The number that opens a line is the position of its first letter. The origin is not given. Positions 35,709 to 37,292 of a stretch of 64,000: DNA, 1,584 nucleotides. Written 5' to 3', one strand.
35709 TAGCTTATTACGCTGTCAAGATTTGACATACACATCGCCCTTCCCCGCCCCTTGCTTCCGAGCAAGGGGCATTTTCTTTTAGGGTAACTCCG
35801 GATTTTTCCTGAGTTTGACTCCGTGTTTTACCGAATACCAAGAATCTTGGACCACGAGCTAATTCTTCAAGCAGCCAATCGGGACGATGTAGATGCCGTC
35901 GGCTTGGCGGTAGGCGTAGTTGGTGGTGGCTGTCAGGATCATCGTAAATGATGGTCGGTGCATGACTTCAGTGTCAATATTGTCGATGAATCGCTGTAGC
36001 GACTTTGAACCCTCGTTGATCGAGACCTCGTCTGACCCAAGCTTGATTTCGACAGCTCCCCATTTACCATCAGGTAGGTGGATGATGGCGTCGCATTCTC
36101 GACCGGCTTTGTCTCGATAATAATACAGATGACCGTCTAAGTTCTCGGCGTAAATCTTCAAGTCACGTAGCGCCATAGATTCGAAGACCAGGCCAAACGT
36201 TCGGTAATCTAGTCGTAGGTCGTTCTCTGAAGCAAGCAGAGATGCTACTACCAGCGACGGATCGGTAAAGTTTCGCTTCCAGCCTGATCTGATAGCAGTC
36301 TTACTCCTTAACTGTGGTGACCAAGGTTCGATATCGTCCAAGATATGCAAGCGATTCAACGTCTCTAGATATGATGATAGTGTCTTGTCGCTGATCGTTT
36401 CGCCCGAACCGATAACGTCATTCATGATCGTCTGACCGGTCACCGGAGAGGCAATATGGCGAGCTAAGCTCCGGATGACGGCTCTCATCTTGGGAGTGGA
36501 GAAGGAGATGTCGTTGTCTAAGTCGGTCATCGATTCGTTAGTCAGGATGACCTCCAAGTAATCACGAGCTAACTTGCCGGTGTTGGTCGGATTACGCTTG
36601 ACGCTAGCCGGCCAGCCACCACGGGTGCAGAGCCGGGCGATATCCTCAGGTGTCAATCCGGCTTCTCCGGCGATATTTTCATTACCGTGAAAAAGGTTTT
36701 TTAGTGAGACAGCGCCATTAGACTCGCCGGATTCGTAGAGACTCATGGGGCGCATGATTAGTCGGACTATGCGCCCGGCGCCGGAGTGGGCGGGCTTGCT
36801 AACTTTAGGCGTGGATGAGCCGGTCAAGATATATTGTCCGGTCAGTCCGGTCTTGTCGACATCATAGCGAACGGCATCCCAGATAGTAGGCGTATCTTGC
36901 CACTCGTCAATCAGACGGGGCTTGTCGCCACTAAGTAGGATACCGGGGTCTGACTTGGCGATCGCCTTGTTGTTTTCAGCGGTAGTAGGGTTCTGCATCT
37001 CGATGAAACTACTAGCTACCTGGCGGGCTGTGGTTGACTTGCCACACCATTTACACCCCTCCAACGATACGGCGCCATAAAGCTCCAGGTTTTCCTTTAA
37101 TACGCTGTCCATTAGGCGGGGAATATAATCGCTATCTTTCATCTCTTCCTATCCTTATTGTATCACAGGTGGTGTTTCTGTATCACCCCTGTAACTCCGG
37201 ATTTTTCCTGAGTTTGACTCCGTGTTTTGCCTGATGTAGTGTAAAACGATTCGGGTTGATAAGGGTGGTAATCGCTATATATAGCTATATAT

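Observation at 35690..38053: Cassette-like locus: identical terminator and 38-nt blocks plus a duplicated leader bracket two unrelated genes (one slot empty, one filled)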

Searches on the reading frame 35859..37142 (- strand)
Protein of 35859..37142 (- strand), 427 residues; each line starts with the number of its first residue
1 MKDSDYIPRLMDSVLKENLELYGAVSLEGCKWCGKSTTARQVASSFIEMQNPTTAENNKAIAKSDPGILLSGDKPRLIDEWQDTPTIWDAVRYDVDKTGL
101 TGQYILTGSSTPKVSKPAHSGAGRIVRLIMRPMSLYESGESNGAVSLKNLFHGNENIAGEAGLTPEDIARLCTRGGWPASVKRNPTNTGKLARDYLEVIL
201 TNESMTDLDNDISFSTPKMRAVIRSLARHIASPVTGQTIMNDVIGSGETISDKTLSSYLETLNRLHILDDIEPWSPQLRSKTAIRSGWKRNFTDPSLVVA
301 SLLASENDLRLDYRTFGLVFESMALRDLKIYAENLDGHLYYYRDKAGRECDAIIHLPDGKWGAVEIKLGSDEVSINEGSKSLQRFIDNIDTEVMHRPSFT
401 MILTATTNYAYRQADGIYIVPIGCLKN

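Call 8: search_protein_families(library=pfam, proteins=[window:35859-37142:-], max_evalue=0.01)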
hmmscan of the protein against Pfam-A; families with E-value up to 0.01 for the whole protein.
window:35859-37142:- (427 aa): 2 families
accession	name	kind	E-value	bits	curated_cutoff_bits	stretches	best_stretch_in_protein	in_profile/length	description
PF13635.12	DUF4143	-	1e-26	94.1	28.1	1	216-368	13-159/160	Domain of unknown function (DUF4143)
PF13173.12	AAA_14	-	1.1e-12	48.5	27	1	24-137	4-127/129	AAA domain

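Call 12: find_encoding_contigs(protein=window:35859-37142:-, flank=6000, max_places=10)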
Protein window:35859-37142:- (427 aa): no gene with exactly this product is on record in the collection.

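Call 26: search_protein_families(library=padloc, proteins=[window:35859-37142:-], max_evalue=0.01)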
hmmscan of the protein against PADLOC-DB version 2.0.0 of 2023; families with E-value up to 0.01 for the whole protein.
window:35859-37142:- (427 aa): 6 families
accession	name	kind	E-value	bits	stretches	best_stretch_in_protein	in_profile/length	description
PDLC04790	PDC-S01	-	2.1e-57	192.7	1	5-425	10-417/422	-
PDLC04789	PDC-S01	-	1.3e-16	58.6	1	7-399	2-369/375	-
PDLC04787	PDC-S01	-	1.1e-11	42.2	1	71-310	91-312/412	-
PDLC04791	PDC-S01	-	2.6e-08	31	1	237-384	227-365/395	-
PDLC04788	PDC-S01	-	6.7e-07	26.6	1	77-397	89-406/448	-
PDLC04792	PDC-S01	-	0.00031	17.4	1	315-374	335-390/452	-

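Call 77: find_homologous_proteins(query=window:35859-37142:-, max_evalue=1e-20)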
Query window:35859-37142:- (427 aa): 8000 proteins with E <= 1e-20 among 8000 candidates; the best 120 are listed.
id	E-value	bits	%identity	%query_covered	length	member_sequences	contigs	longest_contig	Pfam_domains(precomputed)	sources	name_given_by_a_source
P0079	2.0e-272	921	95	100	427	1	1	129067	PF13173.13,PF13635.13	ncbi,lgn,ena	-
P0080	3.1e-271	917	94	100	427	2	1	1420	PF13173.13,PF13635.13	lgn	-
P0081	5.3e-271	916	94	100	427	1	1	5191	PF13173.13,PF13635.13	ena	-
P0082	2.0e-267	905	94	100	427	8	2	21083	PF13173.13,PF13635.13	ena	-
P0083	2.4e-266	901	93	100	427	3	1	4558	PF13173.13,PF13635.13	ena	-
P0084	8.5e-266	899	92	100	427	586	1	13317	PF13173.13,PF13635.13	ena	-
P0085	7.5e-265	896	92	100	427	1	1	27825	PF13173.13,PF13635.13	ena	-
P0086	1.1e-264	896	92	100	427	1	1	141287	PF13173.13,PF13635.13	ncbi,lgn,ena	-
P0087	3.3e-263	891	92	100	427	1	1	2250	PF13173.13,PF13635.13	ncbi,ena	-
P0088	5.3e-263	890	93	100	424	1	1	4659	PF13173.13,PF13635.13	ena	-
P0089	6.5e-262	887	91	100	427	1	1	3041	PF13173.13,PF13635.13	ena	-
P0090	1.4e-230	783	95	85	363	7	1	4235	PF13173.13,PF13635.13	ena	-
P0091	1.3e-222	757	76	100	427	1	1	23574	PF13173.13,PF13635.13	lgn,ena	-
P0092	3.6e-221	752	75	100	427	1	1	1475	PF13173.13,PF13635.13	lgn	-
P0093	4.2e-220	749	75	100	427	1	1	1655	PF13173.13,PF13635.13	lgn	-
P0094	9.1e-220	748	74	100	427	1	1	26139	PF13173.13,PF13635.13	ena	-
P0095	1.1e-217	741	74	100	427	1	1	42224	PF13173.13,PF13635.13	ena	-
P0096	1.5e-216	737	74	100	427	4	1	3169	PF13173.13,PF13635.13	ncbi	-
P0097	6.1e-216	735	74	100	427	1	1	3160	PF13173.13,PF13635.13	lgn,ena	-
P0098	2.7e-215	733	74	100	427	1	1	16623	PF13173.13,PF13635.13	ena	-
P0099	1.6e-213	727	73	100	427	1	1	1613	PF13173.13,PF13635.13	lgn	-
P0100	5.4e-213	725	72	100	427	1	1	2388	PF13173.13,PF13635.13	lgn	-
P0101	1.2e-210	718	72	100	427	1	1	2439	PF13173.13,PF13635.13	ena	-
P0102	8.7e-210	715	72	100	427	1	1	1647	PF13173.13,PF13635.13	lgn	-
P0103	2.6e-209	713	71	100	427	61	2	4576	PF13173.13,PF13635.13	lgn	-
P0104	3.0e-209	713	72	100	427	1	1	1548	PF13173.13,PF13635.13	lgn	-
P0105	4.8e-209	712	72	100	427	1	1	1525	PF13173.13,PF13635.13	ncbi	-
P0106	4.5e-207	706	72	100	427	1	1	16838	PF13173.13,PF13635.13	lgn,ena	-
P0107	1.7e-205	701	70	100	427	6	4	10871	PF13173.13,PF13635.13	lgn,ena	-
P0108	3.3e-198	677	70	100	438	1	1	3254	PF13173.13,PF13635.13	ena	-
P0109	7.3e-196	669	68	100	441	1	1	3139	PF13173.13,PF13635.13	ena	-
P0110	7.6e-196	669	67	100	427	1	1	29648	PF13173.13,PF13635.13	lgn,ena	-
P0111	2.3e-195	667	68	100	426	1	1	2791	PF13173.13,PF13635.13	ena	-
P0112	3.6e-194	663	66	99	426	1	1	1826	PF13173.13,PF13635.13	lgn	-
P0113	6.6e-194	662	66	100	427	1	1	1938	PF13173.13,PF13635.13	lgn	-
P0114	2.2e-192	657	68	97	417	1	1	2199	PF13173.13,PF13635.13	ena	-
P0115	1.0e-191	655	67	100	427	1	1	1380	PF13173.13,PF13635.13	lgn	-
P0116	5.3e-191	653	96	71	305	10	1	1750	PF13173.13,PF13635.13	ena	-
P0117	3.9e-184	630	95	70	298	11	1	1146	PF13635.13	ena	-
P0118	9.6e-176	603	71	86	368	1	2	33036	PF13173.13,PF13635.13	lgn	-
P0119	4.4e-167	574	60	99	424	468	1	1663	PF13173.13,PF13635.13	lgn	-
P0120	2.1e-166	572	59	99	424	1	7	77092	PF13173.13,PF13635.13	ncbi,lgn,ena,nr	ncbi:ATP-binding protein [Candidatus Saccharibacteria bacterium]|nr:ATP-binding protein [Candidatus 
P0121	9.9e-166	570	60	99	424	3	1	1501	PF13173.13,PF13635.13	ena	-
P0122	3.9e-165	568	95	62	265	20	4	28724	PF13635.13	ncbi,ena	-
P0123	4.0e-165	568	59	99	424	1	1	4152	PF13173.13,PF13635.13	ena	-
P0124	1.1e-164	566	59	99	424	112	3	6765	PF13173.13,PF13635.13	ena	-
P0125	4.6e-164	564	59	99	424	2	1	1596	PF13173.13,PF13635.13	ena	-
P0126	4.9e-162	558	59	99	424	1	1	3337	PF13173.13,PF13635.13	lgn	-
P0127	1.5e-160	553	58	99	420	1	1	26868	PF13173.13,PF13635.13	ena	-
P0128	4.8e-160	551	58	99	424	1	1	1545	PF13173.13,PF13635.13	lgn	-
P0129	3.0e-158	545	57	99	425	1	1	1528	PF13173.13,PF13635.13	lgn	-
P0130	1.3e-157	543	56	100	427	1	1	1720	PF13173.13,PF13635.13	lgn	-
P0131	1.5e-156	539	56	99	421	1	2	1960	PF13173.13,PF13635.13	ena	-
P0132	1.9e-156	539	56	99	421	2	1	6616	PF13173.13,PF13635.13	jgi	jgi:predicted AAA+ superfamily ATPase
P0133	4.1e-156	538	56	99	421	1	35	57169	PF13173.13,PF13635.13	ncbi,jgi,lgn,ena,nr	ncbi:MAG: ATP-binding protein [Clostridia bacterium]|nr:ATP-binding protein [Clostridia bacterium]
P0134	6.5e-156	537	56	99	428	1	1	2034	PF13173.13,PF13635.13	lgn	-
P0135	8.1e-156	537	55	99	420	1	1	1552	PF13173.13,PF13635.13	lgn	-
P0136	1.3e-155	536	55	99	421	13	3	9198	PF13173.13,PF13635.13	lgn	-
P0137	2.6e-155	535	55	99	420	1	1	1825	PF13173.13,PF13635.13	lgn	-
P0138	3.0e-155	535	55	99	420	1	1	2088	PF13173.13,PF13635.13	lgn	-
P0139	5.3e-155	534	57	100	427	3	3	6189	PF13173.13,PF13635.13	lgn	-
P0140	7.4e-155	534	56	99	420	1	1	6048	PF13173.13,PF13635.13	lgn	-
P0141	1.0e-154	533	58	100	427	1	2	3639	PF13173.13,PF13635.13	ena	-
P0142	1.0e-154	533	58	99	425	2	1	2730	PF13173.13,PF13635.13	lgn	-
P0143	1.4e-154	533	55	99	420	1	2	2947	PF13173.13,PF13635.13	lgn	-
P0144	1.4e-154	533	55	99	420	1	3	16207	PF13173.13,PF13635.13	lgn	-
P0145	1.4e-154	533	56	99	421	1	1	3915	PF13173.13,PF13635.13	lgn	-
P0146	1.7e-154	533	58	99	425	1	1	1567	PF13173.13,PF13635.13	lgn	-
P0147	2.6e-154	532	55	99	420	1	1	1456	PF13173.13,PF13635.13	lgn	-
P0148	6.5e-154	531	57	99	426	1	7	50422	PF13173.13,PF13635.13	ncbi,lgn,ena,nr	ncbi:ATP-binding protein [Candidatus Saccharibacteria bacterium]|nr:ATP-binding protein [Candidatus 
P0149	9.9e-154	530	54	99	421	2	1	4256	PF13173.13,PF13635.13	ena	-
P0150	1.2e-153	530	55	99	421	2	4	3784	PF13173.13,PF13635.13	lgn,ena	-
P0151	1.8e-153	529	56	100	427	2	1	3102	PF13173.13,PF13635.13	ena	-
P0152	3.1e-153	529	56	100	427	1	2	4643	PF13173.13,PF13635.13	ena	-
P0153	3.8e-153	528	56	99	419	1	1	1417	PF13173.13,PF13635.13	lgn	-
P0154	6.1e-153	528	58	99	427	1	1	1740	PF13173.13,PF13635.13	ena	-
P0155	8.2e-153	527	56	99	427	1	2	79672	PF13173.13,PF13635.13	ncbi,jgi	jgi:predicted AAA+ superfamily ATPase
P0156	1.1e-152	527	57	100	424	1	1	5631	PF13173.13,PF13635.13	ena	-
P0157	1.1e-152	527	55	100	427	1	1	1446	PF13173.13,PF13635.13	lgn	-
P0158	2.7e-152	525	55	100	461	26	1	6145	PF13173.13,PF13635.13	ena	-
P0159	2.9e-152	525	56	99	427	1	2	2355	PF13173.13,PF13635.13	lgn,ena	-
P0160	1.4e-151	523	54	100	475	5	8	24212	PF13173.13,PF13635.13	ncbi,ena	-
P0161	2.4e-151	522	57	100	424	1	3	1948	PF13173.13,PF13635.13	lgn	-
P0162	3.1e-151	522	56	100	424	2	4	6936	PF13173.13,PF13635.13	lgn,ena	-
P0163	3.9e-151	522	56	99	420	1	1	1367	PF13173.13,PF13635.13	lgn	-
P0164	5.8e-151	521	56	99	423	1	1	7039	PF13173.13,PF13635.13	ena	-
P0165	7.3e-151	521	57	99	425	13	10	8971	PF13173.13,PF13635.13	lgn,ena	-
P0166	1.4e-150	520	57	99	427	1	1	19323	PF13173.13,PF13635.13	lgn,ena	-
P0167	1.7e-150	519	55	99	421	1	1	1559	PF13173.13,PF13635.13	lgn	-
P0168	2.1e-150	519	55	99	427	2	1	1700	PF13173.13,PF13635.13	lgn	-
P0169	2.6e-150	519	55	99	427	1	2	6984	PF13173.13,PF13635.13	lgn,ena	-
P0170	2.9e-150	519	56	99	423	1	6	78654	PF13173.13,PF13635.13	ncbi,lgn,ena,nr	ncbi:ATP-binding protein [Candidatus Saccharibacteria bacterium]|nr:ATP-binding protein [Candidatus 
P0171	3.1e-150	519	56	99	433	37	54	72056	PF13173.13,PF13635.13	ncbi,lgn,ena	-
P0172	3.6e-150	518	54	100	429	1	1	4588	PF13173.13,PF13635.13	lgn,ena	-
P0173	4.5e-150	518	56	100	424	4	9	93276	PF13173.13,PF13635.13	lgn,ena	-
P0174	5.1e-150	518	54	100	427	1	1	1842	PF13173.13,PF13635.13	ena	-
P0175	6.3e-150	518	56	99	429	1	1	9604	PF13173.13,PF13635.13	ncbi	-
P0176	9.1e-150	517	55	99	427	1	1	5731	PF13173.13,PF13635.13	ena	-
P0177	1.1e-149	517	55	99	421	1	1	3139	PF13173.13,PF13635.13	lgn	-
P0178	1.8e-149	516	55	99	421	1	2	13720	PF13173.13,PF13635.13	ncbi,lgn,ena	-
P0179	2.4e-149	516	54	100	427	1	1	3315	PF13173.13,PF13635.13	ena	-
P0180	3.9e-149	515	54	97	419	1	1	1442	PF13173.13,PF13635.13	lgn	-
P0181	5.2e-149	515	55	99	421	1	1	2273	PF13173.13,PF13635.13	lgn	-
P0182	5.3e-149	515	54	99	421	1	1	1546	PF13173.13,PF13635.13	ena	-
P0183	6.9e-149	514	55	99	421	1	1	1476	PF13173.13,PF13635.13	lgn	-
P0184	7.0e-149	514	55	99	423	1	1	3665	PF13173.13,PF13635.13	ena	-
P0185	8.4e-149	514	55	99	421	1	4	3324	PF13173.13,PF13635.13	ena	-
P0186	1.2e-148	513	54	99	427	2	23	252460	PF13173.13,PF13635.13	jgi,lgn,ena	-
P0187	1.3e-148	513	54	99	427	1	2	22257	PF13173.13,PF13635.13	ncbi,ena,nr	ncbi:ATP-binding protein [Candidatus Saccharibacteria bacterium]|nr:ATP-binding protein [Candidatus 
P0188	1.5e-148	513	54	100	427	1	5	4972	PF13173.13,PF13635.13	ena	-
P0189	1.6e-148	513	55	99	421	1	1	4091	PF13173.13,PF13635.13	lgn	-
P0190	5.2e-148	511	55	99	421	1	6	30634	PF13173.13,PF13635.13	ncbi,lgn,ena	-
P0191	7.0e-148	511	55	99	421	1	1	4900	PF13173.13,PF13635.13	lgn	-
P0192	1.1e-147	510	54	99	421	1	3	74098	PF13173.13,PF13635.13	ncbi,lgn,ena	-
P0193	1.8e-147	510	55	99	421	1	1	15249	PF13173.13,PF13635.13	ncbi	-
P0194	4.9e-147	508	54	100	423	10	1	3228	PF13173.13,PF13635.13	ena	-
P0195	7.3e-147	508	55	99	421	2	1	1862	PF13173.13,PF13635.13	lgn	-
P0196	8.3e-147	507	53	99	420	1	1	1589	PF13173.13,PF13635.13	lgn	-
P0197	9.3e-147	507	56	99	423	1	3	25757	PF13173.13,PF13635.13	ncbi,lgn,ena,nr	ncbi:ATP-binding protein [Candidatus Saccharibacteria bacterium]|nr:ATP-binding protein [Candidatus 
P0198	1.3e-146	507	53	100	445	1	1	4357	PF13173.13,PF13635.13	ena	-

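Call 78: find_encoding_contigs(protein=P0080, flank=3000, max_places=4)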
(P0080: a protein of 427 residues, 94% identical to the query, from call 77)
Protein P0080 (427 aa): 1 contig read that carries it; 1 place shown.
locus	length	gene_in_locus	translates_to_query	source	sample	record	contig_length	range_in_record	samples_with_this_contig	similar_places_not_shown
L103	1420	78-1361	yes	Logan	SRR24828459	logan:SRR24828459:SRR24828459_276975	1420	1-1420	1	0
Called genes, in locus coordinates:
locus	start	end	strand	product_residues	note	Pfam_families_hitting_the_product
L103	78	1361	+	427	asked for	PF13173:AAA_14, PF13635:DUF4143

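Call 79: find_encoding_contigs(protein=P0091, flank=5000, max_places=3)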
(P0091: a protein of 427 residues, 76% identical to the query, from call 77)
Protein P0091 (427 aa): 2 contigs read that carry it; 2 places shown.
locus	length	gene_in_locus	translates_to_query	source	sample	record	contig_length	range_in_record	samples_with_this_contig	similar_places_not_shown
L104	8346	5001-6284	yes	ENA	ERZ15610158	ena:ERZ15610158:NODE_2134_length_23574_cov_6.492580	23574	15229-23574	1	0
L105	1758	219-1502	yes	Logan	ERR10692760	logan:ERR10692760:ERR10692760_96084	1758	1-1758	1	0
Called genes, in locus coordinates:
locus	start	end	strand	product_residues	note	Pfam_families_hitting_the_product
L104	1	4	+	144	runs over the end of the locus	PF01668:SmpB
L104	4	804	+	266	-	PF03372:Exo_endo_phos, PF14529:Exo_endo_phos_2 (weak)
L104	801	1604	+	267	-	-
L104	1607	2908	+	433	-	PF13393:tRNA-synt_His, PF00587:tRNA-synt_2b, PF03129:HGTP_anticodon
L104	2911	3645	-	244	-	PF13462:Thioredoxin_4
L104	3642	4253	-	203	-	-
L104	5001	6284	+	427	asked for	PF13173:AAA_14, PF13635:DUF4143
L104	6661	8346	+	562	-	?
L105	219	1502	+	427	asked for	PF13173:AAA_14, PF13635:DUF4143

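Call 80: find_encoding_contigs(protein=P0120, flank=5000, max_places=4)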
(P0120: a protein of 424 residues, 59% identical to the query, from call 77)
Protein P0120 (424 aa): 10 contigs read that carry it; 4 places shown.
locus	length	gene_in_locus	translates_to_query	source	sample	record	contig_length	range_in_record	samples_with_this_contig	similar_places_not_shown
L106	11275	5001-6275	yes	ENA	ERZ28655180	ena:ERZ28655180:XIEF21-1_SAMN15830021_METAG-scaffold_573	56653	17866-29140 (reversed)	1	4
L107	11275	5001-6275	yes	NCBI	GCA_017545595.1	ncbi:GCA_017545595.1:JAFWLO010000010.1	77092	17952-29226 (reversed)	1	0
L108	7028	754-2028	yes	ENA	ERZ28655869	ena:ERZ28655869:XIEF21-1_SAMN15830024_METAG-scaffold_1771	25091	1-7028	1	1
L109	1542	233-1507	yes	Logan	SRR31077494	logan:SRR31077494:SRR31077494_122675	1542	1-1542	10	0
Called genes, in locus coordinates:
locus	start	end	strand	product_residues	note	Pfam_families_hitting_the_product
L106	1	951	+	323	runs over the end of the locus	PF09364:XFP_N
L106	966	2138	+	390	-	PF03894:XFP, PF09363:XFP_C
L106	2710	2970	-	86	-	-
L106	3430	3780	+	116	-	-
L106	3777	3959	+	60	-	-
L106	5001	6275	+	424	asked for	PF13173:AAA_14, PF13635:DUF4143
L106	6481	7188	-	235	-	PF08713:DNA_alkylation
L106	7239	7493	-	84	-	-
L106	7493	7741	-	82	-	-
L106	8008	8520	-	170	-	PF01936:NYN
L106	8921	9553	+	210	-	-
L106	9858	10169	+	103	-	-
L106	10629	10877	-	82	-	-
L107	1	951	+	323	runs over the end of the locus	PF09364:XFP_N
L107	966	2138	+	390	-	PF03894:XFP, PF09363:XFP_C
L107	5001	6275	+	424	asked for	PF13173:AAA_14, PF13635:DUF4143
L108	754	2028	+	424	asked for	PF13173:AAA_14, PF13635:DUF4143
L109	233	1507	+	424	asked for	PF13173:AAA_14, PF13635:DUF4143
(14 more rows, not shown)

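Call 84: find_encoding_contigs(protein=P0133, flank=2500, max_places=4)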
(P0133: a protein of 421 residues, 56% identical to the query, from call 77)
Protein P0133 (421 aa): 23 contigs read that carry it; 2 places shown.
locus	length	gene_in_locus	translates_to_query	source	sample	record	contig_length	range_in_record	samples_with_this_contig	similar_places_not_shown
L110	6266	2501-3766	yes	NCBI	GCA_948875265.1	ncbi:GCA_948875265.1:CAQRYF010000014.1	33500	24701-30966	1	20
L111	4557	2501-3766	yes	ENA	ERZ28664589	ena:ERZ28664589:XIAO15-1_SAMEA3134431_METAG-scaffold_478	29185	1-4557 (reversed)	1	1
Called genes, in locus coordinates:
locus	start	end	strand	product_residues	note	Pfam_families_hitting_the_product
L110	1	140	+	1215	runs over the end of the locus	PF00580:UvrD-helicase, PF13245:AAA_19, PF13361:UvrD_C, PF13538:UvrD_C_2 (faint), PF12705:PDDEXK_1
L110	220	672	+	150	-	-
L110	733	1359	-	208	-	-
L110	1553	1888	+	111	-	PF00892:EamA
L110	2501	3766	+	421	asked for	PF13173:AAA_14, PF13635:DUF4143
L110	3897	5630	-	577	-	PF05833:NFACT_N, PF05670:NFACT-R_1, PF18297:NFACT-R_2 (weak)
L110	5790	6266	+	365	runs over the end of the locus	PF00933:Glyco_hydro_3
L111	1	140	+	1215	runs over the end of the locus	PF00580:UvrD-helicase, PF13245:AAA_19, PF13361:UvrD_C, PF13538:UvrD_C_2 (faint), PF12705:PDDEXK_1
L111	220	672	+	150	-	-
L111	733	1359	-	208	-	-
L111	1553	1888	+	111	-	PF00892:EamA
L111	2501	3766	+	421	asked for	PF13173:AAA_14, PF13635:DUF4143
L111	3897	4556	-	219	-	?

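Call 88: search_solved_structures(query=window:35859-37142:-, max_evalue=0.01)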
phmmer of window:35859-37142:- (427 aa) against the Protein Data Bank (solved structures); distinct sequences matched with E-value up to 0.01: 0.

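Call 89: search_protein_families(library=ncbifam, proteins=[window:35859-37142:-], max_evalue=0.01)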
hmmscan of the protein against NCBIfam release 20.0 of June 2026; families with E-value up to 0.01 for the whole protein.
window:35859-37142:- (427 aa): 0 families
